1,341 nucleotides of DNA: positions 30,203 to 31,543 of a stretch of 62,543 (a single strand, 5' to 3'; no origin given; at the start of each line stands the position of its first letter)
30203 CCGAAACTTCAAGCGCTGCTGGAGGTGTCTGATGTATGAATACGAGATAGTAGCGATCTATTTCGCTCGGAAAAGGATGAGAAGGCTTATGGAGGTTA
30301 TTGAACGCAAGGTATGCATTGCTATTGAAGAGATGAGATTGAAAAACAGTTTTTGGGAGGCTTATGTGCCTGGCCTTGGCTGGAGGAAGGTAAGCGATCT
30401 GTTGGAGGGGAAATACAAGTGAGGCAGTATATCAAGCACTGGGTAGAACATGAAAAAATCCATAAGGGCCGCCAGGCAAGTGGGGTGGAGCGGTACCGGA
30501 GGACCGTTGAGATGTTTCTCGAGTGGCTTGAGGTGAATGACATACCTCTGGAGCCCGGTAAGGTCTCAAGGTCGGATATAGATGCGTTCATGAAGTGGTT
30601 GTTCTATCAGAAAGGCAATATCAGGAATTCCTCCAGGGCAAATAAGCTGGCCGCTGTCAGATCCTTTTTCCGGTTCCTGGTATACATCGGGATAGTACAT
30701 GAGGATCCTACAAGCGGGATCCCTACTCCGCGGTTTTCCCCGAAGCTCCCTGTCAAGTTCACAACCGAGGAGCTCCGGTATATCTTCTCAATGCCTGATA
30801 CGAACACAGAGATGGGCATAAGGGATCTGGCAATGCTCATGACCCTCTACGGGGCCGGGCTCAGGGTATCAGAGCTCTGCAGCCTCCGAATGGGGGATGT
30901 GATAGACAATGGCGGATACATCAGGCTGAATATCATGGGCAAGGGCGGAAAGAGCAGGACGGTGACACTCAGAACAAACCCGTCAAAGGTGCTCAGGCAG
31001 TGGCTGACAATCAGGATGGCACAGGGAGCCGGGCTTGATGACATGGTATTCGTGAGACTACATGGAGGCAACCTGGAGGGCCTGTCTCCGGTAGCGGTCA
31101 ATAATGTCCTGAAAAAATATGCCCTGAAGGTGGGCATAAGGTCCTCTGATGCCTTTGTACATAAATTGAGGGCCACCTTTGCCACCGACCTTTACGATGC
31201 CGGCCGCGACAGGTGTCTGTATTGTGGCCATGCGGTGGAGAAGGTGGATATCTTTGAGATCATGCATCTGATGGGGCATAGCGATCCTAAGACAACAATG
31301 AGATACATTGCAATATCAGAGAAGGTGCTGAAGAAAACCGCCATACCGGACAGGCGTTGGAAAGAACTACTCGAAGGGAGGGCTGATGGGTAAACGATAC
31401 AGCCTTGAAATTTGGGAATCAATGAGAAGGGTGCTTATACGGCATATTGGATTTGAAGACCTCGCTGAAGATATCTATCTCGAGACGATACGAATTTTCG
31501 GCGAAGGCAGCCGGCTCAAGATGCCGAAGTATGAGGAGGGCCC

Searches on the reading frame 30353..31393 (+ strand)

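Call 107: search_protein_families(library=pfam, proteins=[window:30353-31393:+], max_evalue=0.0001)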
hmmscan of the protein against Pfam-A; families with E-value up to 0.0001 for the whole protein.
window:30353-31393:+ (346 aa): 3 families
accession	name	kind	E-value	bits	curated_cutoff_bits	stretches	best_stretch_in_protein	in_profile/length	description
PF00589.27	Phage_integrase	-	1.5e-29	103.4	27.1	1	137-322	4-169/172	Phage integrase family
PF02899.23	Phage_int_SAM_1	-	3.3e-09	37.3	22.3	1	27-110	1-80/83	Phage integrase, N-terminal SAM-like domain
PF13495.12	Phage_int_SAM_4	-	5e-06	27.3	27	1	45-110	19-79/85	Phage integrase, N-terminal SAM-like domain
